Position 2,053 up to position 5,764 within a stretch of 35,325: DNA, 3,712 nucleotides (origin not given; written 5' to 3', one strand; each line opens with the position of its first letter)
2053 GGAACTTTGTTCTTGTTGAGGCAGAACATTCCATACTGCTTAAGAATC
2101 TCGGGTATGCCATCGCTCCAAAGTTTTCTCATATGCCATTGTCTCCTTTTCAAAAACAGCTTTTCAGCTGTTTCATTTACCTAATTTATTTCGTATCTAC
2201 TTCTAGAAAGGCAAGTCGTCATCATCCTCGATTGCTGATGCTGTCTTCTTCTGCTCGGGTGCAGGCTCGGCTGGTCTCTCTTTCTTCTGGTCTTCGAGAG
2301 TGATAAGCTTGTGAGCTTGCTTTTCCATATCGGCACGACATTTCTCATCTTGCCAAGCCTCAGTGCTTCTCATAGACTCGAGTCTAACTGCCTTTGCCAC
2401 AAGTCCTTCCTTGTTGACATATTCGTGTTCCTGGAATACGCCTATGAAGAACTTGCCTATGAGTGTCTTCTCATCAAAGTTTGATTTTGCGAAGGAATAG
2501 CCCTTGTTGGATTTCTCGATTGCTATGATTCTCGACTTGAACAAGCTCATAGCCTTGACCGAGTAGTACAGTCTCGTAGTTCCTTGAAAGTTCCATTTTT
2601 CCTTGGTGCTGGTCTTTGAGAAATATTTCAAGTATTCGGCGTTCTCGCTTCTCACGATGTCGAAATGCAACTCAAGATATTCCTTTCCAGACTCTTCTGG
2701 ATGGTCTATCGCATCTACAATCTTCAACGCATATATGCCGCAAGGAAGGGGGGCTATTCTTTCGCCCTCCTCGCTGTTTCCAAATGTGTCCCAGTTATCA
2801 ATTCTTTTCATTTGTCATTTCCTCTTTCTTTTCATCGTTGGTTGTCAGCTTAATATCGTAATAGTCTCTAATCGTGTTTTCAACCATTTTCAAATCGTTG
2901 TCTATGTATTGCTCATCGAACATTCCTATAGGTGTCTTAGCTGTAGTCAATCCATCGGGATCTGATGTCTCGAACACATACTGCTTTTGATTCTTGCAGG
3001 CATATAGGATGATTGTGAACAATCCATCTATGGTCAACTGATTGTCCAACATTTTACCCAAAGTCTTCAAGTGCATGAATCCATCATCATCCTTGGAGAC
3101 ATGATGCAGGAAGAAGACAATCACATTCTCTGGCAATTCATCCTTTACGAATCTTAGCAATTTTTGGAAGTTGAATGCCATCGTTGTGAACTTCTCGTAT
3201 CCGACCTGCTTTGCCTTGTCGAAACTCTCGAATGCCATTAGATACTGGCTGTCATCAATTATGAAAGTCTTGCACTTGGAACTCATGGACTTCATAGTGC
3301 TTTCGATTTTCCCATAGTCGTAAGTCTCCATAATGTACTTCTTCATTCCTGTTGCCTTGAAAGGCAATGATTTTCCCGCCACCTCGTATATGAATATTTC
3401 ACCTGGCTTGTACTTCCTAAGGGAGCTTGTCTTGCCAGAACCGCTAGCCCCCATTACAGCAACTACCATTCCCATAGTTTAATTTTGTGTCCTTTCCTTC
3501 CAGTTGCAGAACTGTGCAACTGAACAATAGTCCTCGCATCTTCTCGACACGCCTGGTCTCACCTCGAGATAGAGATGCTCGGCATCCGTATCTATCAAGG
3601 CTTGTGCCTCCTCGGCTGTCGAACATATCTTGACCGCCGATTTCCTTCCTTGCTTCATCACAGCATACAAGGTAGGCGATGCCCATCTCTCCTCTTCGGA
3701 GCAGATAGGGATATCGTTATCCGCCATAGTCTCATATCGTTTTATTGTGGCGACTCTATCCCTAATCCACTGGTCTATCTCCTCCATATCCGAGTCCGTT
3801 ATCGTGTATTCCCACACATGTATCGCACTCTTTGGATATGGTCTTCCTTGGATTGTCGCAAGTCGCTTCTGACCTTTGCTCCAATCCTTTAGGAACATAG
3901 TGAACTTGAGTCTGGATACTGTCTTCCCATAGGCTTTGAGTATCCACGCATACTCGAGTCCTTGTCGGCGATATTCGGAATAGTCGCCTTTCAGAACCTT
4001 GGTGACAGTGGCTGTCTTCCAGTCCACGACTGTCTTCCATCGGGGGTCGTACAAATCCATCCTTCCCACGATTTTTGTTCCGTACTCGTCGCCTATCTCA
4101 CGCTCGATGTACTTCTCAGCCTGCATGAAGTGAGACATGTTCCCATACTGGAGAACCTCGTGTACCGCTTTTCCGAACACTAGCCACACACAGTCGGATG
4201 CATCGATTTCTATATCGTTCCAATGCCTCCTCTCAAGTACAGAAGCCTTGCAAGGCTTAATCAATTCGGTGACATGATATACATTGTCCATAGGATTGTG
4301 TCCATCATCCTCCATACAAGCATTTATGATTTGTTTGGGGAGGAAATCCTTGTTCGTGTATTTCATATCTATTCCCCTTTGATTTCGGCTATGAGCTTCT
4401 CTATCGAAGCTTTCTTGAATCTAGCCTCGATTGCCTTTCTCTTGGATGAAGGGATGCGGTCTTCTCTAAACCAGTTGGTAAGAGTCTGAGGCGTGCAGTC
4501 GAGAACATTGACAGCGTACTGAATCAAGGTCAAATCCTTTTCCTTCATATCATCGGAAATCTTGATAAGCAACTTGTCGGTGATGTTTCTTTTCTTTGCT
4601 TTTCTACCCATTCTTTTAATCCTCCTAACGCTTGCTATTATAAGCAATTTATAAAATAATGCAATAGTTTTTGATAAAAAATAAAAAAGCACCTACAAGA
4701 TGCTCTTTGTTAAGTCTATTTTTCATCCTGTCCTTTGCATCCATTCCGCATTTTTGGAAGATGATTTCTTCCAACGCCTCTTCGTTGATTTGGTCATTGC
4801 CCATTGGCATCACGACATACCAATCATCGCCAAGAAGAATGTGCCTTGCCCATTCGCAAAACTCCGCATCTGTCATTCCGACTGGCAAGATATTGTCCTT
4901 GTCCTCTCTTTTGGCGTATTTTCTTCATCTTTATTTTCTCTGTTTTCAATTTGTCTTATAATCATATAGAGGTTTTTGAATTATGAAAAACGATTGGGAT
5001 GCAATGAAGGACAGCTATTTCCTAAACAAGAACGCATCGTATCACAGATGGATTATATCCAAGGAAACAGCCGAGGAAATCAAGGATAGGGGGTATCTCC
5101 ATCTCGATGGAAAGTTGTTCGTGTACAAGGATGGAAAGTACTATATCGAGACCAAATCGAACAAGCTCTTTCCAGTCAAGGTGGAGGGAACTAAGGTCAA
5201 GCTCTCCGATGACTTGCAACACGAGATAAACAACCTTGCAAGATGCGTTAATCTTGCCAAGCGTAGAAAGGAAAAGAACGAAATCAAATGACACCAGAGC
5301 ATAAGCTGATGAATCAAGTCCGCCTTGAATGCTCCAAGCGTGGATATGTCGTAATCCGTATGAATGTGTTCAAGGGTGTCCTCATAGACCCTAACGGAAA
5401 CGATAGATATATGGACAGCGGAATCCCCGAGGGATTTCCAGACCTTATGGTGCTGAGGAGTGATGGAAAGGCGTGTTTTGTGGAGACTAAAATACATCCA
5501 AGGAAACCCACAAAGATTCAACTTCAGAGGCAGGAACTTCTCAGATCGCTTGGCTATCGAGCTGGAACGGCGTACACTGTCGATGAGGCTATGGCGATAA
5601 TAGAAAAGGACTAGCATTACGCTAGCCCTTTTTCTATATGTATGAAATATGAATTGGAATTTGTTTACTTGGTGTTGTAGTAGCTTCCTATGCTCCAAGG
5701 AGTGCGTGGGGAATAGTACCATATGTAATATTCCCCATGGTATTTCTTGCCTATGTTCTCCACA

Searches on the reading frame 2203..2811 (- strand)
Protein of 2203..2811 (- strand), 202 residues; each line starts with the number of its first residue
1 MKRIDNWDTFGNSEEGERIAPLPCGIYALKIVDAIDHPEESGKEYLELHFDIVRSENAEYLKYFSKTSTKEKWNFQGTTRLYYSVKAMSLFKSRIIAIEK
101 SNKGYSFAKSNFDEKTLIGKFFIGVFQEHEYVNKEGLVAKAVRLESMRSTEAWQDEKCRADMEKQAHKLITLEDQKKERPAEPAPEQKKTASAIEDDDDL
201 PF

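Call 36: search_protein_families(library=phrogs, proteins=[window:2203-2811:-], max_evalue=0.001)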
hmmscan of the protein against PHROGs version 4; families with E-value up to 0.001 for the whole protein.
window:2203-2811:- (202 aa): 2 families
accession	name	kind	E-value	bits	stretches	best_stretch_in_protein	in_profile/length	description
phrog_18107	-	unknown function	3.3e-16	60.8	1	15-170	13-172/201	-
phrog_378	-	DNA, RNA and nucleotide metabolism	3.3e-06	28.5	1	11-202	8-163/163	single strand DNA binding protein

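Call 37: search_protein_families(library=pfam, proteins=[window:2203-2811:-], max_evalue=0.01)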
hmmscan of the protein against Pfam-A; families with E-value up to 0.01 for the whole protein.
window:2203-2811:- (202 aa): 0 families

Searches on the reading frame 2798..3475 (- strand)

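Call 36: search_protein_families(library=phrogs, proteins=[window:2798-3475:-], max_evalue=0.001)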
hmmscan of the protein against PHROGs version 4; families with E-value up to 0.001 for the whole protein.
window:2798-3475:- (225 aa): 2 families
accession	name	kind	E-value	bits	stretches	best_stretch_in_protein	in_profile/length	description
phrog_2872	-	DNA, RNA and nucleotide metabolism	1.3e-59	202.4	1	1-211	1-216/219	Sak4-like ssDNA annealing protein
phrog_124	-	DNA, RNA and nucleotide metabolism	1.3e-07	32.3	1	4-219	45-276/382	Sak4-like ssDNA annealing protein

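Call 37: search_protein_families(library=pfam, proteins=[window:2798-3475:-], max_evalue=0.01)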
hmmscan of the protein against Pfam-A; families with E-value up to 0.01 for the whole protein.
window:2798-3475:- (225 aa): 2 families
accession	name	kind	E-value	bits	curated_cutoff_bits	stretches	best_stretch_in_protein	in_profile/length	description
PF13479.12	AAA_24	-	4.2e-05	23.9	27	1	2-176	2-189/195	AAA domain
PF13401.12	AAA_22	-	0.006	17.3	27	0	4-23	7-26/130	AAA domain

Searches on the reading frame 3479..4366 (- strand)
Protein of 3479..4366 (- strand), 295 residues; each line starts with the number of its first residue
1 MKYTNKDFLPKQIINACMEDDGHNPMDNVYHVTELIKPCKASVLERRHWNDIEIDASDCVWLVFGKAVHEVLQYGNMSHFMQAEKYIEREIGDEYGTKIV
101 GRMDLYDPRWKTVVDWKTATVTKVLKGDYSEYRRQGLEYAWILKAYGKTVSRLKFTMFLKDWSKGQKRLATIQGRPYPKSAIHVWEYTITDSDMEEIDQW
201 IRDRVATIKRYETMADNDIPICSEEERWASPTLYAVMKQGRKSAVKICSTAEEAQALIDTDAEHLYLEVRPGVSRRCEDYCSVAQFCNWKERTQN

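Call 36: search_protein_families(library=phrogs, proteins=[window:3479-4366:-], max_evalue=0.001)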
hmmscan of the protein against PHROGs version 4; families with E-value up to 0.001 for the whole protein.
window:3479-4366:- (295 aa): 2 families
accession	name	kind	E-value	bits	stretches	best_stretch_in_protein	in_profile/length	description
phrog_2139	-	DNA, RNA and nucleotide metabolism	5e-42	145.1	2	86-293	120-322/330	exonuclease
phrog_1674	-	DNA, RNA and nucleotide metabolism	3.5e-07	30.7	1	97-154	131-192/276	exonuclease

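Call 37: search_protein_families(library=pfam, proteins=[window:3479-4366:-], max_evalue=0.01)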
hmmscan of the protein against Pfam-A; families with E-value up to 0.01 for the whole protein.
window:3479-4366:- (295 aa): 0 families

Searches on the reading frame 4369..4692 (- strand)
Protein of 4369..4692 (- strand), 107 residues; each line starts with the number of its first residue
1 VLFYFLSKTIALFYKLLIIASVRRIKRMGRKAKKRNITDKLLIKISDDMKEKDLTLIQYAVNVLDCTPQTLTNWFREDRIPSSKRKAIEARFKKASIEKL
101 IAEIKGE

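Call 36: search_protein_families(library=phrogs, proteins=[window:4369-4692:-], max_evalue=0.001)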
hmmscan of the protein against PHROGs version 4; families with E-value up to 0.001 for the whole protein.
window:4369-4692:- (107 aa): 0 families

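Call 37: search_protein_families(library=pfam, proteins=[window:4369-4692:-], max_evalue=0.01)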
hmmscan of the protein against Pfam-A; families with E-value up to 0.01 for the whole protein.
window:4369-4692:- (107 aa): 1 family
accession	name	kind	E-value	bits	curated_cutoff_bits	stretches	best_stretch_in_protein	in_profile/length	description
PF12728.13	HTH_17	-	0.0005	20.7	27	1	59-103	6-49/51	Helix-turn-helix domain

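Call 53: search_protein_families(library=ncbifam, proteins=[window:4369-4692:-], max_evalue=0.1)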
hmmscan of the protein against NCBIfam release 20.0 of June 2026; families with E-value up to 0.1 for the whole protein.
window:4369-4692:- (107 aa): 1 family
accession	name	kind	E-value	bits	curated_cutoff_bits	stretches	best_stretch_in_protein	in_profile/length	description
NF033518.0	transpos_IS607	equivalog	0.0031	17.1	110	1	62-104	5-47/187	IS607 family transposase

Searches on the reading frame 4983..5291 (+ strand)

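Call 50: search_protein_families(library=phrogs, proteins=[window:4983-5291:+], max_evalue=0.001)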
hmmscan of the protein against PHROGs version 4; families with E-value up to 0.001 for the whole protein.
window:4983-5291:+ (102 aa): 0 families

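Call 51: search_protein_families(library=pfam, proteins=[window:4983-5291:+], max_evalue=0.01)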
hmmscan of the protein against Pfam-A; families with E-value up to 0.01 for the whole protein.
window:4983-5291:+ (102 aa): 2 families
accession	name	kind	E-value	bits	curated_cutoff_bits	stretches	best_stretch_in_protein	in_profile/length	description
PF19331.4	MCCA_BT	-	0.0034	17.4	27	1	28-99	64-134/165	Methylcrotonoyl-CoA carboxylase subunit alpha BT domain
PF11525.13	CopK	-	0.0075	16.3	23.8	1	33-77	5-48/70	Copper resistance protein K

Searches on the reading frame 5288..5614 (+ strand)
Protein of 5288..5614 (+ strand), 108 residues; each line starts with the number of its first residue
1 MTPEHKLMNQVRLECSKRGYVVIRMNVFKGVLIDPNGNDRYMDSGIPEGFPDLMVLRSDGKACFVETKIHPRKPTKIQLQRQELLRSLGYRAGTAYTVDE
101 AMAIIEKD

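Call 50: search_protein_families(library=phrogs, proteins=[window:5288-5614:+], max_evalue=0.001)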
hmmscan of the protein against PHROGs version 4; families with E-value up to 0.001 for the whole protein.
window:5288-5614:+ (108 aa): 3 families
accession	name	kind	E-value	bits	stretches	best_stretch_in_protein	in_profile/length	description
phrog_93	-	DNA, RNA and nucleotide metabolism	2.1e-16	60.7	1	1-106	351-439/613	endonuclease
phrog_5702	-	DNA, RNA and nucleotide metabolism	1.1e-12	48.8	1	45-107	2-65/70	Holliday junction resolvase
phrog_824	-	unknown function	5.7e-08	34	1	45-106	109-172/265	-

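Call 51: search_protein_families(library=pfam, proteins=[window:5288-5614:+], max_evalue=0.01)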
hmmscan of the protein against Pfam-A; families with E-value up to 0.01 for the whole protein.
window:5288-5614:+ (108 aa): 0 families
